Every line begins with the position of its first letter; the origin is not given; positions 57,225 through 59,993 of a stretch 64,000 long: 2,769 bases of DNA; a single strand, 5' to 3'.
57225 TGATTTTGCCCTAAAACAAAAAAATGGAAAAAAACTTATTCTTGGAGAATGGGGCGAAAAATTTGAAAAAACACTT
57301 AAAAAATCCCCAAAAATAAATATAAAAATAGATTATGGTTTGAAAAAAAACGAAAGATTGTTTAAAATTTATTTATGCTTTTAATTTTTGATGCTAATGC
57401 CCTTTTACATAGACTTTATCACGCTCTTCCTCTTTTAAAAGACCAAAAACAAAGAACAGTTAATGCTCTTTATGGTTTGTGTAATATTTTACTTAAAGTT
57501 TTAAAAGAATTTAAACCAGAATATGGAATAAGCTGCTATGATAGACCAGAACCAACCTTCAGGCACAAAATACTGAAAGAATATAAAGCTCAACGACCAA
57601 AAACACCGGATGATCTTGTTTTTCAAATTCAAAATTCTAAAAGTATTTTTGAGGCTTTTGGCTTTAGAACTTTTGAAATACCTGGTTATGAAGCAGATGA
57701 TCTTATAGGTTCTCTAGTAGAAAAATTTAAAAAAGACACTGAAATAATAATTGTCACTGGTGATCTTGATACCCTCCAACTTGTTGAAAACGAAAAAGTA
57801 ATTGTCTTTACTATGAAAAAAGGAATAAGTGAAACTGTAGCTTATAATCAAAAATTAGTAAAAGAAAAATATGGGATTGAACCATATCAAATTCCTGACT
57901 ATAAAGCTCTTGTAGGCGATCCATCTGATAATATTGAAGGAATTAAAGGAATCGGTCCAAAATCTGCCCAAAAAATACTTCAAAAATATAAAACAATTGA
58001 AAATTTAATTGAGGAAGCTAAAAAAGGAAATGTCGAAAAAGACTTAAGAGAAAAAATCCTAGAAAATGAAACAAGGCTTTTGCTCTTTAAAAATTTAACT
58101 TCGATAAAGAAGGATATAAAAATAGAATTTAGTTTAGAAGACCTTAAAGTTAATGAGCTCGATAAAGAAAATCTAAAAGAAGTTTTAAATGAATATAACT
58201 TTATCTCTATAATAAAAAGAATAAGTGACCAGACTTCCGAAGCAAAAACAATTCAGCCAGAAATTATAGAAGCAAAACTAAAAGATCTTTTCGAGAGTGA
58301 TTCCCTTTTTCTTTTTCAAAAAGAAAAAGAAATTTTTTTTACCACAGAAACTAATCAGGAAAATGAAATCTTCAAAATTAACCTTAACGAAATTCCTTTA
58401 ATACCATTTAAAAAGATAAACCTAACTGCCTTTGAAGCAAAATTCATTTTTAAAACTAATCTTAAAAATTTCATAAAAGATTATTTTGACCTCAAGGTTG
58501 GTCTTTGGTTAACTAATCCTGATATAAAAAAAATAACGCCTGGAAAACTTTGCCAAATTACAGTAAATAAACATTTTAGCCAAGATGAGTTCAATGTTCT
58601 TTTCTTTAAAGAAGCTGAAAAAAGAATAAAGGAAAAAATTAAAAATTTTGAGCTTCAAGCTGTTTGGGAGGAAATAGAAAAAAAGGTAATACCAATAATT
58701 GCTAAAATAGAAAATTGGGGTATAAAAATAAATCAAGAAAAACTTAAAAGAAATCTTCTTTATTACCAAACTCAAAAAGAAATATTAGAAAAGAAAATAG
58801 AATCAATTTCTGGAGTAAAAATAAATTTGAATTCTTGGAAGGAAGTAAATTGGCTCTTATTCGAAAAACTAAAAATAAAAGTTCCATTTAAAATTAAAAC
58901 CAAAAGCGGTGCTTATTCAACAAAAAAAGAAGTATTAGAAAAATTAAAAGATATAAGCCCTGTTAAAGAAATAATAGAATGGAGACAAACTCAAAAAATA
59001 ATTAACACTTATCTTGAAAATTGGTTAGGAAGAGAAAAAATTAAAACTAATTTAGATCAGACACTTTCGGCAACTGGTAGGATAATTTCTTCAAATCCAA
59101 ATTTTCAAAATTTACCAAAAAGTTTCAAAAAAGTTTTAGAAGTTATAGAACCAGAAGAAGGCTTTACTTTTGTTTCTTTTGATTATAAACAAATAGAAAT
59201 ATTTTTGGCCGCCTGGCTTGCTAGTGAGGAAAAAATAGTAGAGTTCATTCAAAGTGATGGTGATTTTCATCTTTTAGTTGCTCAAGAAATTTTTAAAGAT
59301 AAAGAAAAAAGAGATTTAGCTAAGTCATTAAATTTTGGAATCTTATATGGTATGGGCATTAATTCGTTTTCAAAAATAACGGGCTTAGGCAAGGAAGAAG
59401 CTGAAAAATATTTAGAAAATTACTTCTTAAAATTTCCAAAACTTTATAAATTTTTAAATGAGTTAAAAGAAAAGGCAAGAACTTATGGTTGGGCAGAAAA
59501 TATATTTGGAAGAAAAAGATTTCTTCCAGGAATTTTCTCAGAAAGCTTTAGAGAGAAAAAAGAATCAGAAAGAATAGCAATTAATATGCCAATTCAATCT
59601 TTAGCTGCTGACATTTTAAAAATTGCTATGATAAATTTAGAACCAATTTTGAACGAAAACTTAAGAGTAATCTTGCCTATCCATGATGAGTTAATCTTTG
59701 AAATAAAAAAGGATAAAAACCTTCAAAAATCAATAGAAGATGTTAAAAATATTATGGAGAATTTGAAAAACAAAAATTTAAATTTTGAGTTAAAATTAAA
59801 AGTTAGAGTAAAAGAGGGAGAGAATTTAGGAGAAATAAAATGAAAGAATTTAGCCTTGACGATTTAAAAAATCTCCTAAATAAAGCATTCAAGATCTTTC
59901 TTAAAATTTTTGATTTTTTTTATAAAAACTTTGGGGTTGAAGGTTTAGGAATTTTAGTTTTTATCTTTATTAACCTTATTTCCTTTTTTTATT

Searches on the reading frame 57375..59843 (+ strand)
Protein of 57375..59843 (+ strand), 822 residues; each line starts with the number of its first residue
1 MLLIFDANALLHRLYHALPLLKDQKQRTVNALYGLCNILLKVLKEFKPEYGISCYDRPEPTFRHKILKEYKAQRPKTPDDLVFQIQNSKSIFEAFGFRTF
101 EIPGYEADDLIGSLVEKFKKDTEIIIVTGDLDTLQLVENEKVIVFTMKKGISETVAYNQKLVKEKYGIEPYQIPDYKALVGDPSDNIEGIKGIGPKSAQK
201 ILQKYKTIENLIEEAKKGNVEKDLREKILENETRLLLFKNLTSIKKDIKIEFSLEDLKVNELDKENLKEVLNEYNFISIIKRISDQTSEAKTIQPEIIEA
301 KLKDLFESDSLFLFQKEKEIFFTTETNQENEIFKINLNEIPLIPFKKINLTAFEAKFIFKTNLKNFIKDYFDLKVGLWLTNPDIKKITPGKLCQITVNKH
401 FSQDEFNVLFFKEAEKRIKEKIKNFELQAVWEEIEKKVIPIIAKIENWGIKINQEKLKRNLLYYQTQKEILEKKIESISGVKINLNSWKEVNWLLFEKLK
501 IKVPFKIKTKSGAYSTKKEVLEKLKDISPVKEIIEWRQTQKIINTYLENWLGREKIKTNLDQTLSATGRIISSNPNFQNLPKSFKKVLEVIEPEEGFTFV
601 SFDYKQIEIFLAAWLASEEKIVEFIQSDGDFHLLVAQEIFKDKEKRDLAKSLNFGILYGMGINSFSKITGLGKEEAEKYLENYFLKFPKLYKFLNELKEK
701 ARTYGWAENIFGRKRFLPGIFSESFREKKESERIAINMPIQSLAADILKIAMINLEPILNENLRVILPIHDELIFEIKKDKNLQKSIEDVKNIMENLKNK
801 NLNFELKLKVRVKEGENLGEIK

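Call 42: search_protein_families(library=pfam, proteins=[window:57375-59843:+], max_evalue=0.00001)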
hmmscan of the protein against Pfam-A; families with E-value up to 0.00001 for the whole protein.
window:57375-59843:+ (822 aa): 4 families
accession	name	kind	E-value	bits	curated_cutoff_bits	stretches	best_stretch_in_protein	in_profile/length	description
PF00476.26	DNA_pol_A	-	8.9e-92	308.4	34.3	1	462-819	9-380/381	DNA polymerase family A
PF02739.22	5_3_exonuc_N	-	4.1e-47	160.4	34.3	1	2-167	2-164/164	5'-3' exonuclease, N-terminal resolvase-like domain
PF01367.25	5_3_exonuc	-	2.1e-28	99.1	40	1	168-265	1-97/97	5'-3' exonuclease, C-terminal SAM fold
PF14520.12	HHH_5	-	7.3e-06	26.8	27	0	188-216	5-34/57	Helix-hairpin-helix domain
